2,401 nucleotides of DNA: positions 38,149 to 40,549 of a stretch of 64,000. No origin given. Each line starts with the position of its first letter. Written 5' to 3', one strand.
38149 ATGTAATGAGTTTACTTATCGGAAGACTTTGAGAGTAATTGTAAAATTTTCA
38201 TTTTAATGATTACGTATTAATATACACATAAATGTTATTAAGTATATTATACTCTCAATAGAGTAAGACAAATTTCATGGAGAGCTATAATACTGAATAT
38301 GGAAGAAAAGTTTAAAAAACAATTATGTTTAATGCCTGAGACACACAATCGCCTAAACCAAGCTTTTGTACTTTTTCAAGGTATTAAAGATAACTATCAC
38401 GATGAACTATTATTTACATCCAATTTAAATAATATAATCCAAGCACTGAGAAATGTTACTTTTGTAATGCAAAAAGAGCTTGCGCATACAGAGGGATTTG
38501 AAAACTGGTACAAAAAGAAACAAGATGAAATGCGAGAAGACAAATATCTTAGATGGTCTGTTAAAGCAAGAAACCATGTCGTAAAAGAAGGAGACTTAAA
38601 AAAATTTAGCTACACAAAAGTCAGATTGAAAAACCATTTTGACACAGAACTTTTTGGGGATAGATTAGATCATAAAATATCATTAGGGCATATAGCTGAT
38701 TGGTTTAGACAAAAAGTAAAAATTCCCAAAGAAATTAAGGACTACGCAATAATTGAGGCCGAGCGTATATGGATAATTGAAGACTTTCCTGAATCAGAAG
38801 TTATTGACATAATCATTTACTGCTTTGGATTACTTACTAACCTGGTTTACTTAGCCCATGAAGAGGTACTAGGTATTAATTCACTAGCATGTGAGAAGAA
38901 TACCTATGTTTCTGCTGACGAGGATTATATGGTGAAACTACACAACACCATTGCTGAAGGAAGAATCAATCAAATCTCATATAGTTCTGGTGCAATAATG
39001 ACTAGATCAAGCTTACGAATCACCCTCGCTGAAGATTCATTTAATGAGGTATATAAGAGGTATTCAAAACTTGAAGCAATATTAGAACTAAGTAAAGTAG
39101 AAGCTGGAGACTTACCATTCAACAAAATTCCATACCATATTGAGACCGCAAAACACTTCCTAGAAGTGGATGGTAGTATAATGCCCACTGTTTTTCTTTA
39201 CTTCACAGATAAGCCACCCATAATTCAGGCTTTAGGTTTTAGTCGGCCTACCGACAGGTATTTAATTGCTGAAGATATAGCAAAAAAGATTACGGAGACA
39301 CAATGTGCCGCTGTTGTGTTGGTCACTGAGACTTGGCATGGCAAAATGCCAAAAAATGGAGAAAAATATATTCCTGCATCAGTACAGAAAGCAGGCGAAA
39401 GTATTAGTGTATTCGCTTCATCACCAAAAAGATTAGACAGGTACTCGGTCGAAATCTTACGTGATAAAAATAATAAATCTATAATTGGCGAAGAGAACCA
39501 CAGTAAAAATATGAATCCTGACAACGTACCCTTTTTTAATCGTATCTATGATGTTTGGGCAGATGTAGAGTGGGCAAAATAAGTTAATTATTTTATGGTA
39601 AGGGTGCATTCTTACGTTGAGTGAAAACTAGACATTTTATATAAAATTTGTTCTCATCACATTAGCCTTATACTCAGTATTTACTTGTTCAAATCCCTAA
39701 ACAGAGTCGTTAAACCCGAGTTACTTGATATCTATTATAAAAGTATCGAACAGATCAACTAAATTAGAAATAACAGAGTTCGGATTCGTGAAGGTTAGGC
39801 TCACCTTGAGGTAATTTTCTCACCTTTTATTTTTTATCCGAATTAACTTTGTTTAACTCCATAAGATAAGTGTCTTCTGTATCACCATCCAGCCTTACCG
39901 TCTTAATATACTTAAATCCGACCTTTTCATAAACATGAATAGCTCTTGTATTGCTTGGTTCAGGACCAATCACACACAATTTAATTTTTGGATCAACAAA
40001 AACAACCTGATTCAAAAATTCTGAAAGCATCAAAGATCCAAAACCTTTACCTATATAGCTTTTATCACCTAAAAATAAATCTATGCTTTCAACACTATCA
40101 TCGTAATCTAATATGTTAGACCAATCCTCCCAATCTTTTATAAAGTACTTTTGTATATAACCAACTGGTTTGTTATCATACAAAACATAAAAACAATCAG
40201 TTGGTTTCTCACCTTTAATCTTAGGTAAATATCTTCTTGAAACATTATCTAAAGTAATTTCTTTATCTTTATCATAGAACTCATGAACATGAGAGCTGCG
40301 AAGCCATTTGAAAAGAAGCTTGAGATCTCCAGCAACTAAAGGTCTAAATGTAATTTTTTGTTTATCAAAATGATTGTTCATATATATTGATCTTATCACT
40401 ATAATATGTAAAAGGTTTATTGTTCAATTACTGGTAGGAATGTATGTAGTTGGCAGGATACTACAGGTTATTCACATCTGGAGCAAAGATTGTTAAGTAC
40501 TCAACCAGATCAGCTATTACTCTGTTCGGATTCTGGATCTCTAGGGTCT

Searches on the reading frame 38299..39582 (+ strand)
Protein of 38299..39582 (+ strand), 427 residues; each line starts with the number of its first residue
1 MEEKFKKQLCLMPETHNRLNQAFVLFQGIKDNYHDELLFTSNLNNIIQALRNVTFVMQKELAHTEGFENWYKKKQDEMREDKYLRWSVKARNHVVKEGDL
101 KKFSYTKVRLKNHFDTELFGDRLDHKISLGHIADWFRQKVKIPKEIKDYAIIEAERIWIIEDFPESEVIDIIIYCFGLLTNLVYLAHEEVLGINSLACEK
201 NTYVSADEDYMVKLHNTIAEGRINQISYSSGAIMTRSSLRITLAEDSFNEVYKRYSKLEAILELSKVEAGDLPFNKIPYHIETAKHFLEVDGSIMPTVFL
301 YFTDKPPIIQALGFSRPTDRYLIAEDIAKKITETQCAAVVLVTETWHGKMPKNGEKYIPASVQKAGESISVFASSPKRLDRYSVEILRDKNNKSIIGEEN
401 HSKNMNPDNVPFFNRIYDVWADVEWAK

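Call 3: search_protein_families(library=pfam, proteins=[window:38299-39582:+], max_evalue=0.1)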
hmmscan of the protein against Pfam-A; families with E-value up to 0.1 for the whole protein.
window:38299-39582:+ (427 aa): 1 family
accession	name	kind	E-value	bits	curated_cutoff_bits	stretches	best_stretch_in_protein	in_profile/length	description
PF09762.14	CCDC93_CC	-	0.065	12.7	30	1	14-94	331-410/429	CCDC93 coiled-coil domain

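Call 4: search_protein_families(library=padloc, proteins=[window:38299-39582:+], max_evalue=0.1)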
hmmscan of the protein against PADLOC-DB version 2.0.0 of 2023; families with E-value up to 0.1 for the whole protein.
window:38299-39582:+ (427 aa): 0 families

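Call 5: search_protein_families(library=ncbifam, proteins=[window:38299-39582:+], max_evalue=0.1)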
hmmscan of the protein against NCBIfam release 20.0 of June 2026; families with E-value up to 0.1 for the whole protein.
window:38299-39582:+ (427 aa): 0 families

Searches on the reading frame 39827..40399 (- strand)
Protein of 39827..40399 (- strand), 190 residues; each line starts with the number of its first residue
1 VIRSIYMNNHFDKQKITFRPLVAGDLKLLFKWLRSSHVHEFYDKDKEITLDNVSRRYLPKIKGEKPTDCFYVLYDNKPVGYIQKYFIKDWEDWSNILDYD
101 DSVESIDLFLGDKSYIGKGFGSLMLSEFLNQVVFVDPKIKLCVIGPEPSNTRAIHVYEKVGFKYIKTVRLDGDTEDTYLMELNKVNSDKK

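Call 3: search_protein_families(library=pfam, proteins=[window:39827-40399:-], max_evalue=0.1)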
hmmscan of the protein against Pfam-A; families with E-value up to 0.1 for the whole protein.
window:39827-40399:- (190 aa): 6 families
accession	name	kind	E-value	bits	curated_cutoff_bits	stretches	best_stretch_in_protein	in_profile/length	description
PF13523.12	Acetyltransf_8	-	2.8e-22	79.3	27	1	24-169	4-144/145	Acetyltransferase (GNAT) domain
PF13302.13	Acetyltransf_3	-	4e-11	44.2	25.4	1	16-163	2-138/138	Acetyltransferase (GNAT) domain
PF00583.31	Acetyltransf_1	-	5.3e-08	33.6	20.7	1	32-162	7-116/116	Acetyltransferase (GNAT) family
PF13508.13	Acetyltransf_7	-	3.4e-06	27.8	27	1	68-163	3-83/84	Acetyltransferase (GNAT) domain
PF08445.16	FR47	-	0.00024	21.4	22.1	1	114-167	32-83/86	FR47-like protein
PF13673.13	Acetyltransf_10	-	0.077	13.4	23.6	0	105-166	53-111/128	Acetyltransferase (GNAT) domain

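Call 4: search_protein_families(library=padloc, proteins=[window:39827-40399:-], max_evalue=0.1)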
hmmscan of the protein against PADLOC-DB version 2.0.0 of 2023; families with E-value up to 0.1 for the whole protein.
window:39827-40399:- (190 aa): 1 family
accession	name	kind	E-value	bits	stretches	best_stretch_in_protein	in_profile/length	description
PDLC02161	Avs2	-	0.026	10.1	1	67-104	48-83/1499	-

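Call 5: search_protein_families(library=ncbifam, proteins=[window:39827-40399:-], max_evalue=0.1)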
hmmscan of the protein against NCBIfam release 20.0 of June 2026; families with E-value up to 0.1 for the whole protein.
window:39827-40399:- (190 aa): 16 families
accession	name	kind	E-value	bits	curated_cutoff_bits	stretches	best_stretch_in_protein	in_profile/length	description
TIGR04431.1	N6_acetyl_AAC6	equivalog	8.1e-26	90.8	260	1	13-170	5-162/184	AacA4 family aminoglycoside N(6')-acetyltransferase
NF012165.0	AAC_6p_set_A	equivalog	8.2e-26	90.8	280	1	16-180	1-164/177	aminoglycoside 6'-N-acetyltransferase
NF033074.0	AAC_6p_Ib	exception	2.2e-23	82.8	400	1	14-169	6-161/184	AAC(6')-Ib family aminoglycoside 6'-N-acetyltransferase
NF000135.2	AAC_6p_IIc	exception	2.3e-21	76.4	415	1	15-180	7-171/193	aminoglycoside N-acetyltransferase AAC(6')-IIc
NF000048.1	AAC_6p_A40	exception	2.3e-21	76.1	400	1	15-170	7-162/184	aminoglycoside 6'-N-acetyltransferase AacA40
NF033693.0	AAC_6p_Ie_fam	exception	1.3e-19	71.1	340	1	13-182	5-177/179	AAC(6')-Ie family aminoglycoside N-acetyltransferase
NF000431.1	AAC_6p_Ian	exception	2.6e-19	69.5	400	1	13-181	5-174/190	aminoglycoside N-acetyltransferase AAC(6')-Ian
NF000118.3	AAC_6p_A31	exception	1.3e-18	67.5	385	1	24-170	4-150/172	aminoglycoside N-acetyltransferase AAC(6')-31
NF000016.1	AAC_6p_Im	exception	2e-18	67.1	350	1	12-181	3-175/178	aminoglycoside N-acetyltransferase AAC(6')-Im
NF000507.1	AAC_6p_Ie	exception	2.7e-17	63.4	450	1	14-183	6-178/201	aminoglycoside N-acetyltransferase AAC(6')-Ie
NF033151.0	AAC_6p_A10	exception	1e-14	54.9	400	1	14-181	5-175/178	AAC(6')-I family aminoglycoside 6'-N-acetyltransferase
TIGR03585.1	PseH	equivalog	3.3e-06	27.3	93.1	1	17-169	2-140/156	UDP-4-amino-4,6-dideoxy-N-acetyl-beta-L-altrosamine N-acetyltransferase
NF000225.3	AAC_6p_Strep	exception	1.6e-05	24.9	250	1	102-170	66-132/156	aminoglycoside 6'-N-acetyltransferase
TIGR01575.1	rimI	equivalog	0.00015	21.9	86.4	1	112-169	64-119/132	ribosomal protein S18-alanine N-acetyltransferase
NF007807.0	PRK10514.1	equivalog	0.0035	17.3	134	1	109-183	76-143/147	acetyltransferase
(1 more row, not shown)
